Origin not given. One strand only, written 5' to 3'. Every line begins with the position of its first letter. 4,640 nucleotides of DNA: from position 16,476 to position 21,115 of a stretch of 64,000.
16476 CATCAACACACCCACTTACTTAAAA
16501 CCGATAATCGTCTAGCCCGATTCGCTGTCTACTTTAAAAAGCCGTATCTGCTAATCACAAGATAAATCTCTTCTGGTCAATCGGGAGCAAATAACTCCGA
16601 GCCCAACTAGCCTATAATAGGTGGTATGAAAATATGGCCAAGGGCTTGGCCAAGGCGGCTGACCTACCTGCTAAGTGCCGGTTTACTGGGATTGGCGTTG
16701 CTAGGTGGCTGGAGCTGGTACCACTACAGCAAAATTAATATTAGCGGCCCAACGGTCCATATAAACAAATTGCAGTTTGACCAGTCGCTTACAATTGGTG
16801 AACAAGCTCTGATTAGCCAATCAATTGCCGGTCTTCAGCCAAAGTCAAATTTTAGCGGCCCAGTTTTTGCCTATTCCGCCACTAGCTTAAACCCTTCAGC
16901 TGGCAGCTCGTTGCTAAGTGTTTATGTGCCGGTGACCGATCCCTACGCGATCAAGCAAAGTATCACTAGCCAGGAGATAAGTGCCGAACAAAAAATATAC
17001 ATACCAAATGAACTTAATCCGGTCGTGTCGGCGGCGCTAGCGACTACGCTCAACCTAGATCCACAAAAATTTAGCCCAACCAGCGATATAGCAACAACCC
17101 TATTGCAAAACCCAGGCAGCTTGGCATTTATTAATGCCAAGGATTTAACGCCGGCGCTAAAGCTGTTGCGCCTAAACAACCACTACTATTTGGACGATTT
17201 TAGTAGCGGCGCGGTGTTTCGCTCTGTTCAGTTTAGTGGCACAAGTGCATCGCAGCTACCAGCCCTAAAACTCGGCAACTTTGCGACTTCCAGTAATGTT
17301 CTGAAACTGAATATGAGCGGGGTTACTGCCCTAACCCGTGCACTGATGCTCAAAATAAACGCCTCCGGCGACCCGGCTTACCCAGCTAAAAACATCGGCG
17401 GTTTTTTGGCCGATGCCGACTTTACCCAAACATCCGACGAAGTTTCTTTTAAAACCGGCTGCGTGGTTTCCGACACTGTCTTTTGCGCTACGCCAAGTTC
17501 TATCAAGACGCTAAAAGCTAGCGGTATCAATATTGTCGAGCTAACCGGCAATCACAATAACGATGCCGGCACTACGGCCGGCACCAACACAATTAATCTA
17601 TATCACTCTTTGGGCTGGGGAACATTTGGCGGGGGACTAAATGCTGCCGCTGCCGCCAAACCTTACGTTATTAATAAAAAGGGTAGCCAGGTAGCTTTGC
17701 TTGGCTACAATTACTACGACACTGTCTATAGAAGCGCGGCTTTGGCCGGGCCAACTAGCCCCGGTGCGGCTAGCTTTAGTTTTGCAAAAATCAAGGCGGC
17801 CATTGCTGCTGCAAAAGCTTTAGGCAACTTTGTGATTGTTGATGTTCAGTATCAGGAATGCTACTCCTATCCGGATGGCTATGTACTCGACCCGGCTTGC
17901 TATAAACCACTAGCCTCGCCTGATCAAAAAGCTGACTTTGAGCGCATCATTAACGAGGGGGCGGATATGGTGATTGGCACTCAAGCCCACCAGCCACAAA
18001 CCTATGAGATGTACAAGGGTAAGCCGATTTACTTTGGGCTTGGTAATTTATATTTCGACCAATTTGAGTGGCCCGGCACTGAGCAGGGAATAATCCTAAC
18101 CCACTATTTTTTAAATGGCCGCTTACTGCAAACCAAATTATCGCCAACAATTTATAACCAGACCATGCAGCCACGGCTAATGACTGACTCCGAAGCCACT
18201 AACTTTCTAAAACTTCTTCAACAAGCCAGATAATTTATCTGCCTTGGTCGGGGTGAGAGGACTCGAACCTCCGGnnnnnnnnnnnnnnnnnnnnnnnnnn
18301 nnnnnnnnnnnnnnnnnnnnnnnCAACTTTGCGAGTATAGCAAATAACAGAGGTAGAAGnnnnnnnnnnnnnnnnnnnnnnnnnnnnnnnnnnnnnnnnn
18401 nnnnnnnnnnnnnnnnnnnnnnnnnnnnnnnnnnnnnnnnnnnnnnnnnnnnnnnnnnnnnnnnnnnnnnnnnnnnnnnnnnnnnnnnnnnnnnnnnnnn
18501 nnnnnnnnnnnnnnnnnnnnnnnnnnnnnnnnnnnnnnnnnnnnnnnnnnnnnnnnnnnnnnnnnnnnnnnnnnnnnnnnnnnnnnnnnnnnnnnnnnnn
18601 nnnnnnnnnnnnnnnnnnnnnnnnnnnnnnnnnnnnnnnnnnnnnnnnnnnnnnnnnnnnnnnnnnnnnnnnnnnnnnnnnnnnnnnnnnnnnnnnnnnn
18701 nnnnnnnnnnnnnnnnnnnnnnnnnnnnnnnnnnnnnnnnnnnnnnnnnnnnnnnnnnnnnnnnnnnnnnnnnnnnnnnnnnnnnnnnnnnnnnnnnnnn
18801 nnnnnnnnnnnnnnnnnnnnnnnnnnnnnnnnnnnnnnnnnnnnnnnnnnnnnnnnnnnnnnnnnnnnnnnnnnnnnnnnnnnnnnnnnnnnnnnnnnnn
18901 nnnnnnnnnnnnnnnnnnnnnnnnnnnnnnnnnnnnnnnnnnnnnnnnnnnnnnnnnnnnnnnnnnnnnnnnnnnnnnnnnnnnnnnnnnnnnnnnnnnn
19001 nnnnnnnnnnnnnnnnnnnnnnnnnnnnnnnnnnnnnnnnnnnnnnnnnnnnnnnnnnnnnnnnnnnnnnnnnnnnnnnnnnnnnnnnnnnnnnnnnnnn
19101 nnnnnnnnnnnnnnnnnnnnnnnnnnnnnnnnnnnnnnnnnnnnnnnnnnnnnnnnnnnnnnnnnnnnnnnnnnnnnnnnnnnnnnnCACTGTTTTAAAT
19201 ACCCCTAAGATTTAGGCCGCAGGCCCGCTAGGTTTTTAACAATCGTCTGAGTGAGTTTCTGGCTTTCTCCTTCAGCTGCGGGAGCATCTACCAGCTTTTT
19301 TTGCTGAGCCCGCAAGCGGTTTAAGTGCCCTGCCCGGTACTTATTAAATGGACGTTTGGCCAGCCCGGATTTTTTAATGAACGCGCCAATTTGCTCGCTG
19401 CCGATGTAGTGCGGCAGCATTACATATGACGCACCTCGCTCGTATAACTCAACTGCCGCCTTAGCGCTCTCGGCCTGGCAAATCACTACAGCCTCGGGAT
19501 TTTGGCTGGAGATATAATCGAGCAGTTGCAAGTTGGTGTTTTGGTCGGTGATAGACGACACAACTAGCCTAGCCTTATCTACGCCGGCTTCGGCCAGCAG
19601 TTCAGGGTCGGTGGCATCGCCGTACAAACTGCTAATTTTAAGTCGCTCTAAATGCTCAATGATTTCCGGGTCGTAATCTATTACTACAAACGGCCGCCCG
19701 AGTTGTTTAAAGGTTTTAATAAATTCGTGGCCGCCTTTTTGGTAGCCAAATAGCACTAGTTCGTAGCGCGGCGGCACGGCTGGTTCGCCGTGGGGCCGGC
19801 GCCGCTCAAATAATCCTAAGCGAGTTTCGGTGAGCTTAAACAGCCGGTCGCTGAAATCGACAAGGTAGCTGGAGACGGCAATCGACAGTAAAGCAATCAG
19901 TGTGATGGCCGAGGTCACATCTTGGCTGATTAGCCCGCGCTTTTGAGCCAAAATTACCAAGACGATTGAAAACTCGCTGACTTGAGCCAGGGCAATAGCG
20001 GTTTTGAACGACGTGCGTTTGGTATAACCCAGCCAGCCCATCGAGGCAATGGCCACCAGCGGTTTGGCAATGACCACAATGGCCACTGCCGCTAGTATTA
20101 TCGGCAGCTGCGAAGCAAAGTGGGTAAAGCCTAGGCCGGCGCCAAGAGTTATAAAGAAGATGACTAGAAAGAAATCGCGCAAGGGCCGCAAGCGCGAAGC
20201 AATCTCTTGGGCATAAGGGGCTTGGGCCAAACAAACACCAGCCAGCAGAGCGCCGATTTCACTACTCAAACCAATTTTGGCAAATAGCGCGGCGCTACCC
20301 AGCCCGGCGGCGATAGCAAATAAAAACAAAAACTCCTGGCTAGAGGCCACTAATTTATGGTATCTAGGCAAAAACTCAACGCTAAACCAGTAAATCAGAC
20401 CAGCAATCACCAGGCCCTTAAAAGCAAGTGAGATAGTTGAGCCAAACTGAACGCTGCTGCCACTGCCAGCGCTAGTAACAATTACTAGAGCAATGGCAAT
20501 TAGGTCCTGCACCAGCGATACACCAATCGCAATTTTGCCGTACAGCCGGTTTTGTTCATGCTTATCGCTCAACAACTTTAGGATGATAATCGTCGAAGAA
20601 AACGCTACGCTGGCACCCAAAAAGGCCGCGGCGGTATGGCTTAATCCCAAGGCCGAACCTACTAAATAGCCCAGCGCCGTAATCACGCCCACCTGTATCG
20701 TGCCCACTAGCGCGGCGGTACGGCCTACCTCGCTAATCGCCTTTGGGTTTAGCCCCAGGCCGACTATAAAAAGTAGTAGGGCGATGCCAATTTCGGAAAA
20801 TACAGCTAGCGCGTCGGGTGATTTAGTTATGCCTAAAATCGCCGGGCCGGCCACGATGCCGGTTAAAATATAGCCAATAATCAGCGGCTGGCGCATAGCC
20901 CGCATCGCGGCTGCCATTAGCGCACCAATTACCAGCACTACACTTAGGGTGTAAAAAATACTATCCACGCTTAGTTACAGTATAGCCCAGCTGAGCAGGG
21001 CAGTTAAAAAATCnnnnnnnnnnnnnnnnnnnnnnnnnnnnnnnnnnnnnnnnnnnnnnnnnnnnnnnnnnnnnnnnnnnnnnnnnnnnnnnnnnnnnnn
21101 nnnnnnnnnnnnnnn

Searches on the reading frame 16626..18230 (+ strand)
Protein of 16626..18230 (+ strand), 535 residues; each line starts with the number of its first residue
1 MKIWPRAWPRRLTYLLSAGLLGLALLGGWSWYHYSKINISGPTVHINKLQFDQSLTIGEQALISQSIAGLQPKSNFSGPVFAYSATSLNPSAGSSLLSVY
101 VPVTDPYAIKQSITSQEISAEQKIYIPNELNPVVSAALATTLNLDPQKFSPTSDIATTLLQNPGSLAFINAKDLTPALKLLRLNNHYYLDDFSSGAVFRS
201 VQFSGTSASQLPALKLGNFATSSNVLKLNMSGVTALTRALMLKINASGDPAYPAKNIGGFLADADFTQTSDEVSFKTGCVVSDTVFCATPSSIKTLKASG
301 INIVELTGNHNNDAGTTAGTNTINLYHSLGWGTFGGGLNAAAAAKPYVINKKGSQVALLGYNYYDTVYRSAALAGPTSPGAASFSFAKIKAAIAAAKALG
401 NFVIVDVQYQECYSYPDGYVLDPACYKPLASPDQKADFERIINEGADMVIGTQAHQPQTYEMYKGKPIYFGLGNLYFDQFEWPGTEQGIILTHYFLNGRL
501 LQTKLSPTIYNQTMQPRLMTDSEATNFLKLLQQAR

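Call 58: search_protein_families(library=pfam, proteins=[window:16626-18230:+], max_evalue=0.00001)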
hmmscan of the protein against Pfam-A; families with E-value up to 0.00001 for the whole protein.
window:16626-18230:+ (535 aa): 1 family
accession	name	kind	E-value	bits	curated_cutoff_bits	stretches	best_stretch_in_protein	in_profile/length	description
PF09587.15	PGA_cap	-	9e-33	114.3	27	1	248-479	23-255/255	Bacterial capsule synthesis protein PGA_cap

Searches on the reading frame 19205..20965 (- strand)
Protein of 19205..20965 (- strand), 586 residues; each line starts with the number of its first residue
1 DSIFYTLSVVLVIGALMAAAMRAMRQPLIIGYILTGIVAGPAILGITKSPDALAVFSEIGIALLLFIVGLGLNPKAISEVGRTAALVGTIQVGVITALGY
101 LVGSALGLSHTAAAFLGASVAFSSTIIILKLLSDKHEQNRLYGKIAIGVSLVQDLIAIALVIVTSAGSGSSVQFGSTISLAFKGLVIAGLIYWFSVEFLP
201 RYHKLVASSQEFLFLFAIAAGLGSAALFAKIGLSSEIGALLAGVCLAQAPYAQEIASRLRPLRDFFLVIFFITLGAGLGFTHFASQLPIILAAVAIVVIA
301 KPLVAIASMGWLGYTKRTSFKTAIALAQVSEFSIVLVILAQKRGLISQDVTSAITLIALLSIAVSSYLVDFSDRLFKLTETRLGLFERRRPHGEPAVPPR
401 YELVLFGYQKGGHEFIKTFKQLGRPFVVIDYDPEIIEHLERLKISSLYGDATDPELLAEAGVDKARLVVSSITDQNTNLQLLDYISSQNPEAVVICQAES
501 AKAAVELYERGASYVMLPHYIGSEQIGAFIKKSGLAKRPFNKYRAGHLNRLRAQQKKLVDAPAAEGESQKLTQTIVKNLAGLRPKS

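Call 58: search_protein_families(library=pfam, proteins=[window:19205-20965:-], max_evalue=0.00001)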
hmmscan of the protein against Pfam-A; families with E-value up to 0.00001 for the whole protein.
window:19205-20965:- (586 aa): 2 families
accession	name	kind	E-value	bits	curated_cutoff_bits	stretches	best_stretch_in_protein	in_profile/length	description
PF00999.27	Na_H_Exchanger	-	6.8e-54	183.6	26.2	1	15-364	4-364/375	Sodium/hydrogen exchanger, transmembrane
PF02254.24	TrkA_N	-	7.7e-21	75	23.8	1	404-518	2-116/116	TrkA-N domain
